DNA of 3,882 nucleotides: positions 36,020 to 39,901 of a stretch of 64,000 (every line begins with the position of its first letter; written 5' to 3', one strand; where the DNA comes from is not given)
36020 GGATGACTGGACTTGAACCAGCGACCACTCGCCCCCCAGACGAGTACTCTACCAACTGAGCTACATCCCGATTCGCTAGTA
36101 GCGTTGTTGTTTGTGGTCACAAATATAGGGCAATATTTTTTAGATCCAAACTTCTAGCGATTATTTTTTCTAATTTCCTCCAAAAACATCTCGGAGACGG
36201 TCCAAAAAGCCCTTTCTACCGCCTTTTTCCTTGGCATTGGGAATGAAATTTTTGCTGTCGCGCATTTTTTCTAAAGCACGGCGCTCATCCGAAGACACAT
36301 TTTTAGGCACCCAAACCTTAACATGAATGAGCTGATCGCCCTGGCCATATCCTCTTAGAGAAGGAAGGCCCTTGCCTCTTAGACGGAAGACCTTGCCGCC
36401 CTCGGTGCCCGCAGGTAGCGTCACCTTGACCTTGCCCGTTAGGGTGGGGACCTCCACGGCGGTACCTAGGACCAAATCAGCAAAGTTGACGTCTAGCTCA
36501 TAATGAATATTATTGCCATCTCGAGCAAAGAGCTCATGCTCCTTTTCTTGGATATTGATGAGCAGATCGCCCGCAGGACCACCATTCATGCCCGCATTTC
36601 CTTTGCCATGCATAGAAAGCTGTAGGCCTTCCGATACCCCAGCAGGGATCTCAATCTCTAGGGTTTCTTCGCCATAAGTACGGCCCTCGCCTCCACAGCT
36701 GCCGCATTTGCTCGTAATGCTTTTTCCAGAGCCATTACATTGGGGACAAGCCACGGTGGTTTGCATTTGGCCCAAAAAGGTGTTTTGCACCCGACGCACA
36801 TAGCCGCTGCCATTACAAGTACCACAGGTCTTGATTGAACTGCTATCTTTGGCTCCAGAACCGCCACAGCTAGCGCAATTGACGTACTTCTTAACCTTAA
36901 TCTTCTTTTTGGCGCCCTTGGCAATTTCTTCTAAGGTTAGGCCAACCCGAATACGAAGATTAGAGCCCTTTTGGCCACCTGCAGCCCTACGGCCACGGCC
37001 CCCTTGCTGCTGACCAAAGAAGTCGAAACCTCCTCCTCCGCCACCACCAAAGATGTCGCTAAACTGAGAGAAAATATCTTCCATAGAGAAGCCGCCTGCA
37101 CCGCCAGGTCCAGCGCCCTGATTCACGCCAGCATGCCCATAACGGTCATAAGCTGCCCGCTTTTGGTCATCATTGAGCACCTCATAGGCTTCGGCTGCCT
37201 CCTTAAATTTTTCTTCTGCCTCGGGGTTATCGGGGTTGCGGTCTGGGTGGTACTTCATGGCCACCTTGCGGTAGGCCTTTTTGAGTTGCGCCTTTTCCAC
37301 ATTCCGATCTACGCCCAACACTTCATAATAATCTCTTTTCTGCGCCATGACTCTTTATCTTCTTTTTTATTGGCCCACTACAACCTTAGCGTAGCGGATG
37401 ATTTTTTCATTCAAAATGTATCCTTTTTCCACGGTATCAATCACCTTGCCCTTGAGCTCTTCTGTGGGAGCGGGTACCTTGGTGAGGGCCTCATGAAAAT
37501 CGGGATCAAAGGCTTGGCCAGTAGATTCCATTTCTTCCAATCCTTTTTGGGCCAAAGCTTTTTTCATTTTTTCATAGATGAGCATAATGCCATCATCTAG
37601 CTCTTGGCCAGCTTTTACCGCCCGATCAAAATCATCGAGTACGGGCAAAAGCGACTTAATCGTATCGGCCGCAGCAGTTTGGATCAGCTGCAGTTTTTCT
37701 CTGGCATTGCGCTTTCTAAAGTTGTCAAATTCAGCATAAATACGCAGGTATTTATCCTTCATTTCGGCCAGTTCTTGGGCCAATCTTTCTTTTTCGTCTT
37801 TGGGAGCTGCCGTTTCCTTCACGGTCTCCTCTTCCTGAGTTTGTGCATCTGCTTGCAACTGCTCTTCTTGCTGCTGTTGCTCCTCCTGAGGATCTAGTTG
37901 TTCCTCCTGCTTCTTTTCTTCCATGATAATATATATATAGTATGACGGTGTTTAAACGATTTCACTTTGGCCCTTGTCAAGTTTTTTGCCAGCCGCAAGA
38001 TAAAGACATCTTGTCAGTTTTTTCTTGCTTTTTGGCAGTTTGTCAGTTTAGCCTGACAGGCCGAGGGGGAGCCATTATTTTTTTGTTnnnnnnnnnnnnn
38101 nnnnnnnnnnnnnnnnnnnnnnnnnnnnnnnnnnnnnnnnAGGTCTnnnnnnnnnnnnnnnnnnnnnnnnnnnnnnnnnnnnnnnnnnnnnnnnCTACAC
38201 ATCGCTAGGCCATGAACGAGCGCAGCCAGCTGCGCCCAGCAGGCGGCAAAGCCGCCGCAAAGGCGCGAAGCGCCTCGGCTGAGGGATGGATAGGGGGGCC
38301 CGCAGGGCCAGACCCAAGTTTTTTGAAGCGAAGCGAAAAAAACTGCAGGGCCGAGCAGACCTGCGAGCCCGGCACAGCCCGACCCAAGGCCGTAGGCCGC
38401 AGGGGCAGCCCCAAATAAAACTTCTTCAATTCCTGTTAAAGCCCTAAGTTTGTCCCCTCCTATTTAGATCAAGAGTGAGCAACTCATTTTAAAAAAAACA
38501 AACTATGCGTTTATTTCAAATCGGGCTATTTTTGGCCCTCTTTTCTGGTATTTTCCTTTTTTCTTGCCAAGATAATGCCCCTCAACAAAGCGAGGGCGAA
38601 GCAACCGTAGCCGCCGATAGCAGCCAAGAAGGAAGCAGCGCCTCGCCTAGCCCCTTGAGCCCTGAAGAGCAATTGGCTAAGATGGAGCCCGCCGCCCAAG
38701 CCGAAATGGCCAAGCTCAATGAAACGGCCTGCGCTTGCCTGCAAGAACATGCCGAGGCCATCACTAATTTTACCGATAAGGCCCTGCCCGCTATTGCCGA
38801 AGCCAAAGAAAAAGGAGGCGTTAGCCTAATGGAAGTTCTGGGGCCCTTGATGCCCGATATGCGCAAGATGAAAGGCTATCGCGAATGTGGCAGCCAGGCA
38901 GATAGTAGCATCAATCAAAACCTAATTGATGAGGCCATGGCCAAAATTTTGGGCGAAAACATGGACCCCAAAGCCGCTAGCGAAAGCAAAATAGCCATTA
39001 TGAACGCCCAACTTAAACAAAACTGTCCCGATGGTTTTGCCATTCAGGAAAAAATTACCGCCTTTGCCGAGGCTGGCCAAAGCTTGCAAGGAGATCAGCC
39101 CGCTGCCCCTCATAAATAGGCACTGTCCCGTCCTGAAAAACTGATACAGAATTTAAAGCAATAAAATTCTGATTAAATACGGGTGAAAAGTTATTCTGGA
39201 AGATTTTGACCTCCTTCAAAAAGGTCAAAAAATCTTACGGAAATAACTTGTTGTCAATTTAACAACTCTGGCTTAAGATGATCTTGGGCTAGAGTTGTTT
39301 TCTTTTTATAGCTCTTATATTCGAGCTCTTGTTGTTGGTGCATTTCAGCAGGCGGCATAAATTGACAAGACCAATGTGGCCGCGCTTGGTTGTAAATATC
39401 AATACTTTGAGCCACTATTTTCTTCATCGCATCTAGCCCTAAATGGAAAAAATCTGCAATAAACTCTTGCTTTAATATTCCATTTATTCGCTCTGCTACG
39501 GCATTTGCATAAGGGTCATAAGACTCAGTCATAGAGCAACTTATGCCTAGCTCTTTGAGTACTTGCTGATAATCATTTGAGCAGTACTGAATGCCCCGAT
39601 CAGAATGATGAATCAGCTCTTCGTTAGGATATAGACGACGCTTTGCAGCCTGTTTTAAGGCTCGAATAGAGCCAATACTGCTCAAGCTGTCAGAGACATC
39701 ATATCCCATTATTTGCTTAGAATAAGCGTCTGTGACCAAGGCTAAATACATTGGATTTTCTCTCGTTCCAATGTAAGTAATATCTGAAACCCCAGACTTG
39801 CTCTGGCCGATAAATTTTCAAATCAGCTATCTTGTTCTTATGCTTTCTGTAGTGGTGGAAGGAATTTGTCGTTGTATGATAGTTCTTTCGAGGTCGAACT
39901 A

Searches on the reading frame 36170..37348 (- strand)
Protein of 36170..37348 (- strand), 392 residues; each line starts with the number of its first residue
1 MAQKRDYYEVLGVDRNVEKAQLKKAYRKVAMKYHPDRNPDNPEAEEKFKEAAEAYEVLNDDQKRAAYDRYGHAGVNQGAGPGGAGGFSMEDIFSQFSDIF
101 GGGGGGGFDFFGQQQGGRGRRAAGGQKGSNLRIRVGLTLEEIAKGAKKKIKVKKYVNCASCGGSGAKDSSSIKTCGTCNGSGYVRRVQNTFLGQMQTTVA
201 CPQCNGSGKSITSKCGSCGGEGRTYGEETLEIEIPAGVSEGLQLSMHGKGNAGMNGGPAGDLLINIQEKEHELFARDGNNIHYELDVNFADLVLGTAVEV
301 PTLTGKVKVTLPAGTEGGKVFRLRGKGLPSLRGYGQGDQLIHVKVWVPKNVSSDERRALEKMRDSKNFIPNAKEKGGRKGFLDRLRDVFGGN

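Call 31: search_protein_families(library=pfam, proteins=[window:36170-37348:-])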
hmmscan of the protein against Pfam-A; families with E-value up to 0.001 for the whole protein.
window:36170-37348:- (392 aa): 3 families
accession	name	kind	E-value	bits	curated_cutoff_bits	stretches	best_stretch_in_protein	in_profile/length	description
PF01556.23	DnaJ_C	-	7.7e-48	162.8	26.6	1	132-348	2-152/152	DnaJ C terminal domain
PF00226.36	DnaJ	-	8.3e-27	93.5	27.8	1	6-68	1-63/63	DnaJ domain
PF00684.25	DnaJ_CXXCXGXG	-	1.2e-15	58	32.7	1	158-222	1-65/65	DnaJ central domain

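Call 57: find_encoding_contigs(protein=window:36170-37348:-, flank=10000, max_places=8)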
Protein window:36170-37348:- (392 aa): 1 contig read that carries it; 1 place shown.
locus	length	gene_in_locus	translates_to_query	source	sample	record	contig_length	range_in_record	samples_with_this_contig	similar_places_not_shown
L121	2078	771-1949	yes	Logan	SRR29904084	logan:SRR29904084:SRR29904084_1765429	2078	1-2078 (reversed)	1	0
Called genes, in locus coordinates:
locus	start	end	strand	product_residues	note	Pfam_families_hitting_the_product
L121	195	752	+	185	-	PF01025:GrpE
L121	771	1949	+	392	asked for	PF00226:DnaJ, PF01556:DnaJ_C, PF00684:DnaJ_CXXCXGXG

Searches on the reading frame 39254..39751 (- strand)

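Call 31: search_protein_families(library=pfam, proteins=[window:39254-39751:-])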
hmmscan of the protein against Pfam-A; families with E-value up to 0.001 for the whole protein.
window:39254-39751:- (165 aa): 2 families
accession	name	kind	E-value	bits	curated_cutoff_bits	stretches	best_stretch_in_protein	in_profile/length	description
PF00665.32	rve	-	2.2e-16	60.4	32.6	1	2-80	25-102/102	Integrase core domain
PF13683.12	rve_3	-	3.2e-13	49.7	26.5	1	69-134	2-67/67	Integrase core domain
